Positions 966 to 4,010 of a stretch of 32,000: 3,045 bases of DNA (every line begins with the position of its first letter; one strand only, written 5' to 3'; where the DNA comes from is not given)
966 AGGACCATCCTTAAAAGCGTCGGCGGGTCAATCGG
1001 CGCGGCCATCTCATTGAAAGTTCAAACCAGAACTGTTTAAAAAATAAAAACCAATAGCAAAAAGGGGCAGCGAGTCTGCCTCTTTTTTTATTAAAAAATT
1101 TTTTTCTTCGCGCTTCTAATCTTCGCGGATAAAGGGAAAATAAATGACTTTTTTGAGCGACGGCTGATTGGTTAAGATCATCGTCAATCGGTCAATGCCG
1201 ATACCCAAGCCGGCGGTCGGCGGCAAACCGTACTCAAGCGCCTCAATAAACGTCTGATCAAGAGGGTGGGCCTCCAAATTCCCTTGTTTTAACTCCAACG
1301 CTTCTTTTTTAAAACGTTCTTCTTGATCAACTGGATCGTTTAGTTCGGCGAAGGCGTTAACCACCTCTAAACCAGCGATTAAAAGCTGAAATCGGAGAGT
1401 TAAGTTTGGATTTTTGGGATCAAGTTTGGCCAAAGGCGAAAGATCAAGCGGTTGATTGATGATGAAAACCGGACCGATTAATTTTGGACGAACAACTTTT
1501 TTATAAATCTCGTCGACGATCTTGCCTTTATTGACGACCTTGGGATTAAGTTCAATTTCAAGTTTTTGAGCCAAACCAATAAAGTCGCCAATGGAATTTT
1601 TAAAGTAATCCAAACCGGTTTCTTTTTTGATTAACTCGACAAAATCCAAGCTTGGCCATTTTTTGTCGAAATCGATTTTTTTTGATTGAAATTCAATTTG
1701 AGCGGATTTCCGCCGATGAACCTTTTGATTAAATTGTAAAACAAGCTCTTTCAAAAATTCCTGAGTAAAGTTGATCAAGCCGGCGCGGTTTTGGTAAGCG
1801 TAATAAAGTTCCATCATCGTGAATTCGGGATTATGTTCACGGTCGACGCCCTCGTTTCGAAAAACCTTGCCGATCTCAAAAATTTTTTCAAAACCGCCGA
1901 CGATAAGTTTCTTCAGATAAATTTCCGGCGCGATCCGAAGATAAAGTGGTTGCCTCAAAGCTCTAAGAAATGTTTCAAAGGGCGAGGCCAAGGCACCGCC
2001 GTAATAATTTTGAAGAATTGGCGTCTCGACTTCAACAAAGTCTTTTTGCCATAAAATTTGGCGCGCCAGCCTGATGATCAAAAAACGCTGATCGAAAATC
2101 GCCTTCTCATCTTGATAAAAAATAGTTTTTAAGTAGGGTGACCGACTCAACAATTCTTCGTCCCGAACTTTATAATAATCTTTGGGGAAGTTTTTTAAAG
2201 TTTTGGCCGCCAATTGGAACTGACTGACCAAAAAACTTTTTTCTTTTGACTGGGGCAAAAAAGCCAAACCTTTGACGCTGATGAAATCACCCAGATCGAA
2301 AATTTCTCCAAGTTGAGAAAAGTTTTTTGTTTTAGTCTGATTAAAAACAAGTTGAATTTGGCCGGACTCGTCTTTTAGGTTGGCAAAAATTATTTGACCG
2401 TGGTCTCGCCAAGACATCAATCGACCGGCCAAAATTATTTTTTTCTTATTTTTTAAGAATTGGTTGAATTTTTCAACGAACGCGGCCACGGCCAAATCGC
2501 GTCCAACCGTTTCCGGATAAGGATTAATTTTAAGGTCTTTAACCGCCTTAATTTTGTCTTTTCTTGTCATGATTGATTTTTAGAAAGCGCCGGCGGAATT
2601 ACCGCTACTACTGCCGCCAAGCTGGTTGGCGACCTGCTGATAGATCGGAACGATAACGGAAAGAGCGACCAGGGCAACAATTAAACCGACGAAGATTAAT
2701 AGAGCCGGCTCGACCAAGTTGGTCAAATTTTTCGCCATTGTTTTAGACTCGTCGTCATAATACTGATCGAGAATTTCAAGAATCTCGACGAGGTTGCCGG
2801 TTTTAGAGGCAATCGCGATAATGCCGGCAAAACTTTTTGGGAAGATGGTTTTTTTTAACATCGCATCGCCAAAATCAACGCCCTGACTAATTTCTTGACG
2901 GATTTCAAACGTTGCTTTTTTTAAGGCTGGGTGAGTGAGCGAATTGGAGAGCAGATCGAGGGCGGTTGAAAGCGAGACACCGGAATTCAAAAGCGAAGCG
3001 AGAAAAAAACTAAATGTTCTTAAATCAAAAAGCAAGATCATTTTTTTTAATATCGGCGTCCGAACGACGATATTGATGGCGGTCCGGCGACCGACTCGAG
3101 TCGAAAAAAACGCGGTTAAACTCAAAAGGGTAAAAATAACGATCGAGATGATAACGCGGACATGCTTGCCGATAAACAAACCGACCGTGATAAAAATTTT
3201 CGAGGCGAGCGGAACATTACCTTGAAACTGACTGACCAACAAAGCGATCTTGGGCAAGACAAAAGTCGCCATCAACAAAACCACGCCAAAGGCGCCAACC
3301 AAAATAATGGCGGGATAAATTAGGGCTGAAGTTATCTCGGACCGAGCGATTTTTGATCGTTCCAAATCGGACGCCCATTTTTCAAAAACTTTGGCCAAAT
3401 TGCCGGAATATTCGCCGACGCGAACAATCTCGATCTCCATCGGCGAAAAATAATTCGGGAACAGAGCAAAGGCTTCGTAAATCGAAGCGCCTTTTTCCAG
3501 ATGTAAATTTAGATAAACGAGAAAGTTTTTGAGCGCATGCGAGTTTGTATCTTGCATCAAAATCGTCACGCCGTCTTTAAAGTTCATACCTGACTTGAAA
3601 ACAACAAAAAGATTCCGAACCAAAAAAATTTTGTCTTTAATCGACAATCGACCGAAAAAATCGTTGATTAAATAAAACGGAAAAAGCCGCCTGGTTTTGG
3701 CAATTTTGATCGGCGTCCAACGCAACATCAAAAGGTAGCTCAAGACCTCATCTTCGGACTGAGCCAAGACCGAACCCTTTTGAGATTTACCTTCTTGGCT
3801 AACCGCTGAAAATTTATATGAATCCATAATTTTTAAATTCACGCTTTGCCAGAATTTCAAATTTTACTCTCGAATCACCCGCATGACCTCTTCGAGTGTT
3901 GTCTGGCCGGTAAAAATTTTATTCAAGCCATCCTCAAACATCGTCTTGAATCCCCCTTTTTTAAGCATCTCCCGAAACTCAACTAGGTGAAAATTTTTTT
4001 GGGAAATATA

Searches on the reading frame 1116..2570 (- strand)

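Call 62: search_protein_families(library=pfam, max_evalue=0.0001, proteins=[window:1116-2570:-])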
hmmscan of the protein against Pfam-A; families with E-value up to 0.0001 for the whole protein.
window:1116-2570:- (484 aa): 3 families
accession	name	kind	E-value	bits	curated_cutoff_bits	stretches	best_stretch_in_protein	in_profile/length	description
PF00152.25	tRNA-synt_2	-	2.5e-74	250.6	25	1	138-480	2-306/308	tRNA synthetases class II (D, K and N)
PF01336.31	tRNA_anti-codon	-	3e-12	46.7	27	1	46-120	2-74/75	OB-fold nucleic acid binding domain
PF01409.25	tRNA-synt_2d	-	2.1e-07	31.1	19.8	0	229-313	104-190/246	tRNA synthetases class II core domain (F)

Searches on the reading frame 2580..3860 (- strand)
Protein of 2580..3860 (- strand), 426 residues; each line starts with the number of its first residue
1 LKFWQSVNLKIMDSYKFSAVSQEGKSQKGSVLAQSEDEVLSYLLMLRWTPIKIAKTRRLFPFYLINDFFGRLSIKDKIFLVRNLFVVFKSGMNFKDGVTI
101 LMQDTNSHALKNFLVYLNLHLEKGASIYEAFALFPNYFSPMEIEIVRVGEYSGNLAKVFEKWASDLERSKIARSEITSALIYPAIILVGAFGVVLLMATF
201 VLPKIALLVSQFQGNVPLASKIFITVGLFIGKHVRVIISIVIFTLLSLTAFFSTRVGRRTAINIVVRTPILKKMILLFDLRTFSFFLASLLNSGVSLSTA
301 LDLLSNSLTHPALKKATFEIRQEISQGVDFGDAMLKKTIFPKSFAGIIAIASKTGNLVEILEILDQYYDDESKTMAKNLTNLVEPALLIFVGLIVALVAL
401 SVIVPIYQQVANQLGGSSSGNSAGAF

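Call 62: search_protein_families(library=pfam, max_evalue=0.0001, proteins=[window:2580-3860:-])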
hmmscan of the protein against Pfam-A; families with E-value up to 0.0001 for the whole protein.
window:2580-3860:- (426 aa): 1 family
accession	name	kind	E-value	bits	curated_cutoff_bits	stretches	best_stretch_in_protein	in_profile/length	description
PF00482.28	T2SSF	-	1.1e-49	168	25.2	2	286-405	4-125/125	Type II secretion system (T2SS), protein F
